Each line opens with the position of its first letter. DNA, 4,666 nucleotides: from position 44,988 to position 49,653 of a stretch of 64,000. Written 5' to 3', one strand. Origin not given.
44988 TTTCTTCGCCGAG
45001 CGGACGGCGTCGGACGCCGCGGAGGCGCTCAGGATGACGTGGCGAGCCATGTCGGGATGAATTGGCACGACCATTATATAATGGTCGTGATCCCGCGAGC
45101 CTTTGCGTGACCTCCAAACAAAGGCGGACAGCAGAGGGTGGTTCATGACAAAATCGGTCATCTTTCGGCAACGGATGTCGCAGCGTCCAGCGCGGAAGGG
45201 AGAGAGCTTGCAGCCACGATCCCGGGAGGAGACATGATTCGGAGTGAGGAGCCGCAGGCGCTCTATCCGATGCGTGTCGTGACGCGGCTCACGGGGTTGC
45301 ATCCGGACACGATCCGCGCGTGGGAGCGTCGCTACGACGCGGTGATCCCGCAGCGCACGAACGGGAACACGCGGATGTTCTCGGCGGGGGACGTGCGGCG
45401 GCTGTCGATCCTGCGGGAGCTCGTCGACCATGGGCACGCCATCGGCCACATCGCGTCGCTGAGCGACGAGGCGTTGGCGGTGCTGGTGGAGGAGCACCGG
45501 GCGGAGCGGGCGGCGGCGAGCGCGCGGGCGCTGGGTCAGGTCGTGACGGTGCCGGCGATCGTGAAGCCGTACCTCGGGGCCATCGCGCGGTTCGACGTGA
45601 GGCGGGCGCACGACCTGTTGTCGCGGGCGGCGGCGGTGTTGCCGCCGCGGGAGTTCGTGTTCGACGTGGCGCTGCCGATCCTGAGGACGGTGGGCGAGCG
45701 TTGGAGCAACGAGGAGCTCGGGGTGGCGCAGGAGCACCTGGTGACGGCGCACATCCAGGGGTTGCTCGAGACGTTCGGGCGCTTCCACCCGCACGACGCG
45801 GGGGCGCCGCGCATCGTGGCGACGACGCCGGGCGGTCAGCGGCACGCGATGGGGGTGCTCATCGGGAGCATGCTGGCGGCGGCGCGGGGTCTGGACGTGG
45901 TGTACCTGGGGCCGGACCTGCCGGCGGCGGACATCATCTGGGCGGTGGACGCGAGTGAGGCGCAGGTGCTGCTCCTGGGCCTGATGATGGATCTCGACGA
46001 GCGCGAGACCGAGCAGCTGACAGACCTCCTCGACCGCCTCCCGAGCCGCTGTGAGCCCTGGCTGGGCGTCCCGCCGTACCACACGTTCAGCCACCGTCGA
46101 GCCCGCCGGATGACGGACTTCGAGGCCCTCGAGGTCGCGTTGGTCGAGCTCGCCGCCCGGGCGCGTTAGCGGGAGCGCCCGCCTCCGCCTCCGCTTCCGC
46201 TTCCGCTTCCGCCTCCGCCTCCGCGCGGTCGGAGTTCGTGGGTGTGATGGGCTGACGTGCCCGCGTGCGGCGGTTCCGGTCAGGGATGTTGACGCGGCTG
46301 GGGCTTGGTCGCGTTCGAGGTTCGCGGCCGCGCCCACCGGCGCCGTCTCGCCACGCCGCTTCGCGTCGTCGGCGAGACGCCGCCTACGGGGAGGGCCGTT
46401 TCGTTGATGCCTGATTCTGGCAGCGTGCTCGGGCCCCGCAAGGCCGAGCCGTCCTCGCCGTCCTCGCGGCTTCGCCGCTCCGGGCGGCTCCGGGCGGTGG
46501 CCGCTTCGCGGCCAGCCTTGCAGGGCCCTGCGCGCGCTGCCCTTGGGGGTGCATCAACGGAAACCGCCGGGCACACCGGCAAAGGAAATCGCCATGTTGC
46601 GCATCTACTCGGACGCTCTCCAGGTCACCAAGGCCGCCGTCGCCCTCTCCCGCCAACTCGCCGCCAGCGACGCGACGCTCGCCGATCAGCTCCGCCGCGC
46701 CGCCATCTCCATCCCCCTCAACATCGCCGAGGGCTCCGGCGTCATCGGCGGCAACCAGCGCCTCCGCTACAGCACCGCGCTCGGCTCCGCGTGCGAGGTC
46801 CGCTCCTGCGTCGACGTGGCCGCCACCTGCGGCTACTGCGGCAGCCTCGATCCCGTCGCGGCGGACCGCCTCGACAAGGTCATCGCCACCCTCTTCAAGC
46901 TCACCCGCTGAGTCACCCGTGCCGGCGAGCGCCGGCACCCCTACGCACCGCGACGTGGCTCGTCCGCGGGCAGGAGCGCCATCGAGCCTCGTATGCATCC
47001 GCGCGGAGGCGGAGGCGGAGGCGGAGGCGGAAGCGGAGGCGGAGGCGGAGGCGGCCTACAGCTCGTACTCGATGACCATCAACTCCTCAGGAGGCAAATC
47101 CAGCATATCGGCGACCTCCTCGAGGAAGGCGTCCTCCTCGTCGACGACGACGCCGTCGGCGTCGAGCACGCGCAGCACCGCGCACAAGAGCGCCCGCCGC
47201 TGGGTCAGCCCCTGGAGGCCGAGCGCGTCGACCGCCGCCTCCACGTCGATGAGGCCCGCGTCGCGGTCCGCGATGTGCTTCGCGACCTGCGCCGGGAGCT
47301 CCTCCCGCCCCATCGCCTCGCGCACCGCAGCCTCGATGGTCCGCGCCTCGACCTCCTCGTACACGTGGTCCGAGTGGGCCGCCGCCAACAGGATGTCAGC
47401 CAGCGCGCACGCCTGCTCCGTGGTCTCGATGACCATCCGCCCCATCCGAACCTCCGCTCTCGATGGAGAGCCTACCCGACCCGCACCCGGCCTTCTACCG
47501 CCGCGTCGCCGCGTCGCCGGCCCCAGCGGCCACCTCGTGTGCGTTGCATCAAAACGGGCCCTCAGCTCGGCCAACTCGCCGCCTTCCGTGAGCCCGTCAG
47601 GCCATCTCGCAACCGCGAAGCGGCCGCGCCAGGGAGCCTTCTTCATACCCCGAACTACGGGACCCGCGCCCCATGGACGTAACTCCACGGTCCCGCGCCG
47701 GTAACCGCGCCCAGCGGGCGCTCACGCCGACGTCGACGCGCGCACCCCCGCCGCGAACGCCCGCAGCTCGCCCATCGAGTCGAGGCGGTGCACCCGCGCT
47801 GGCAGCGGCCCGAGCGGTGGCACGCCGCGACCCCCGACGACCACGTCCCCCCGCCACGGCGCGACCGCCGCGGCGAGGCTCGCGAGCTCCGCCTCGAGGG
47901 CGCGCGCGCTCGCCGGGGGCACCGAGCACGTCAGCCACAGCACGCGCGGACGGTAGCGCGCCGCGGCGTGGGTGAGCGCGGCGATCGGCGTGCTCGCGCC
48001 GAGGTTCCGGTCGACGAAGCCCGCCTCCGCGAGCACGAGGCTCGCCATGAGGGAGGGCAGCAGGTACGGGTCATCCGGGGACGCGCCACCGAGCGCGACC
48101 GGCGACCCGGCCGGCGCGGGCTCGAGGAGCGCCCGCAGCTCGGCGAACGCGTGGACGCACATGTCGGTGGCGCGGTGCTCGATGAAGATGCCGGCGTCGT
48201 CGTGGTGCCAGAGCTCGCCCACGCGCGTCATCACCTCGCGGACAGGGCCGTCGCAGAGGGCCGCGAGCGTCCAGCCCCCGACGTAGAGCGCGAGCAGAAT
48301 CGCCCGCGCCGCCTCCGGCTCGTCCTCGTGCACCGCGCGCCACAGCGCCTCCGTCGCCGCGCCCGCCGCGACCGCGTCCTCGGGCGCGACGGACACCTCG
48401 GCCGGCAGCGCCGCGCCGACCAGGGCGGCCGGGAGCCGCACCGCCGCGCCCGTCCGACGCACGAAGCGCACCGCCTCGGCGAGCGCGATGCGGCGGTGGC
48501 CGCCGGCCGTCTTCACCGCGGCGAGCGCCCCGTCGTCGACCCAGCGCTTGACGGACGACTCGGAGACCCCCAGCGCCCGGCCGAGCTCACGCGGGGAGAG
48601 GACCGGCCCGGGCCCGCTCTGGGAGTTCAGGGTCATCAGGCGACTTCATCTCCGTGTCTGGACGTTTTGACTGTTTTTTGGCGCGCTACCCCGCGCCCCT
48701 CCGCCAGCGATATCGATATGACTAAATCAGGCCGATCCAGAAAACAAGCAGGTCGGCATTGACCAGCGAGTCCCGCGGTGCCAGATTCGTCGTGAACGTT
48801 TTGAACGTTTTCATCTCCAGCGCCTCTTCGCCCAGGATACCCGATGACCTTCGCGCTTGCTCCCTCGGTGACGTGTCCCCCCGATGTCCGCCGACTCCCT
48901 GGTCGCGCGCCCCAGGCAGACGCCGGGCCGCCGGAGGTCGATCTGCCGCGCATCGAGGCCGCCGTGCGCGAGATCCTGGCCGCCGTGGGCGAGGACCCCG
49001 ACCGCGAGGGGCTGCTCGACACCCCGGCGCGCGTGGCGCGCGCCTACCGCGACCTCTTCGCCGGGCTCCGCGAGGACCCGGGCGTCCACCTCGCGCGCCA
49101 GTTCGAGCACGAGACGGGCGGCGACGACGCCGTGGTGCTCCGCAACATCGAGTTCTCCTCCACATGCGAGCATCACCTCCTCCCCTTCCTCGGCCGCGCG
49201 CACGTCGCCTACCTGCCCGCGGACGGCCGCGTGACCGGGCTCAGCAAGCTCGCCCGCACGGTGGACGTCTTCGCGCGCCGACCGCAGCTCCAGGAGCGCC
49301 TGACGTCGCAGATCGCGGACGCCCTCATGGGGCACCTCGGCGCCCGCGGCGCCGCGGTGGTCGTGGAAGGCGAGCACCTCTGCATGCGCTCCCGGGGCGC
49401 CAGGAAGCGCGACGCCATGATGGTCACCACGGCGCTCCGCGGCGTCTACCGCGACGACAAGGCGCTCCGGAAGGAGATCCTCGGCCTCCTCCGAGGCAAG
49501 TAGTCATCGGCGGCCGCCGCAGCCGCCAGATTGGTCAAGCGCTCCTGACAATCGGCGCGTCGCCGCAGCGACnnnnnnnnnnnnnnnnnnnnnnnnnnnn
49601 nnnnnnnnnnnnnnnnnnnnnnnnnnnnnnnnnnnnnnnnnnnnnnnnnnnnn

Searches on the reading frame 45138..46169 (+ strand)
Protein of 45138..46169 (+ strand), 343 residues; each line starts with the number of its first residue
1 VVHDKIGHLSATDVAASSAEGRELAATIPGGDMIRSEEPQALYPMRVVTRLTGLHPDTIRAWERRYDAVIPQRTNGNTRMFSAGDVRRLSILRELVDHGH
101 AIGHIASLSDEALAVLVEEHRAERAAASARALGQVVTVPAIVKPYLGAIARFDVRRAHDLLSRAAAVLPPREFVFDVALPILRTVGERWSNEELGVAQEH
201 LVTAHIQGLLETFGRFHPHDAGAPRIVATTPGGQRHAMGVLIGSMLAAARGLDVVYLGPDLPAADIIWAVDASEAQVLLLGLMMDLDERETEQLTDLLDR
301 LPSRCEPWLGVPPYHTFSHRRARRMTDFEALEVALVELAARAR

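Call 9: search_protein_families(library=pfam, proteins=[window:45138-46169:+], max_evalue=1)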
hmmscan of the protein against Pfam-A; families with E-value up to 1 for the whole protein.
window:45138-46169:+ (343 aa): 7 families
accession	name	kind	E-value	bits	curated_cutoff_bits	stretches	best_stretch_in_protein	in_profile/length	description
PF13411.12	MerR_1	-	3.4e-12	46.7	21.6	1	43-108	1-65/69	MerR HTH family regulatory protein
PF02607.22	B12-binding_2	-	4.5e-10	40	23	1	145-211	5-71/74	B12 binding domain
PF00376.29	MerR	-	1.3e-05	25.3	28.2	1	48-81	5-38/38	MerR family regulatory protein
PF02310.24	B12-binding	-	0.00015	22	32.1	1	225-300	2-77/121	B12 binding domain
PF13518.12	HTH_28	-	0.006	17.1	25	1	44-68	14-38/52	Helix-turn-helix domain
PF24256.1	DUF7457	-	0.12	12.8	27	1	246-273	9-35/55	Family of unknown function (DUF7457)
PF20335.4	DUF6630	-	0.18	12.6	27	0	94-136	113-155/158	Domain of unknown function (DUF6630)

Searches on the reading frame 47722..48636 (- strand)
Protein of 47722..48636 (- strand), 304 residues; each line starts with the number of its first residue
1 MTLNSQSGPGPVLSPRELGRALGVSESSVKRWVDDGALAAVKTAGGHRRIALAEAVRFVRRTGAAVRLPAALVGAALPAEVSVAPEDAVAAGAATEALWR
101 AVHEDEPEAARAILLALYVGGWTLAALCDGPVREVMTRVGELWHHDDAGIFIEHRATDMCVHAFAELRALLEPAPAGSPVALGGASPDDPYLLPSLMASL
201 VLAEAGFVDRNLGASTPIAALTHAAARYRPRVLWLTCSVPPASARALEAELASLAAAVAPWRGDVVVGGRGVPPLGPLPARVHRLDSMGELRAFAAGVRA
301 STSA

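Call 75: search_protein_families(library=pfam, proteins=[window:47722-48636:-], max_evalue=0.001)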
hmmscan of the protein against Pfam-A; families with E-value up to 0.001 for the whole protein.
window:47722-48636:- (304 aa): 3 families
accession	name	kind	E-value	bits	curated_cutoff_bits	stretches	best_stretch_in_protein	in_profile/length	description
PF12728.13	HTH_17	-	9.5e-07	29.4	27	1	12-54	1-42/51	Helix-turn-helix domain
PF02607.22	B12-binding_2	-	0.00014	22.4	23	1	96-167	3-73/74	B12 binding domain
PF00376.29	MerR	-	0.00024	21.3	28.2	1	15-49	2-37/38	MerR family regulatory protein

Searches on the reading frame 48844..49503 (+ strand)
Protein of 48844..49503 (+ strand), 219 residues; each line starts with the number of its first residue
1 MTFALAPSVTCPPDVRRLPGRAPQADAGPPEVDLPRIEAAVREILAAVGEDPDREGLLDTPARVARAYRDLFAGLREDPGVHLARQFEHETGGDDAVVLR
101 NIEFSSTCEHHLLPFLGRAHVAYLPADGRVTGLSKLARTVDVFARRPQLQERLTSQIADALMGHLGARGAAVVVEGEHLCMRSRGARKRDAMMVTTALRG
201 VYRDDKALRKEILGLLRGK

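Call 75: search_protein_families(library=pfam, proteins=[window:48844-49503:+], max_evalue=0.001)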
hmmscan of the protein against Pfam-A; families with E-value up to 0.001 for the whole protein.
window:48844-49503:+ (219 aa): 1 family
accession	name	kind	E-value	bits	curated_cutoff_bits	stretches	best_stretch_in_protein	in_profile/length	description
PF01227.27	GTP_cyclohydroI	-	1.3e-70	237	27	1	37-216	1-178/179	GTP cyclohydrolase I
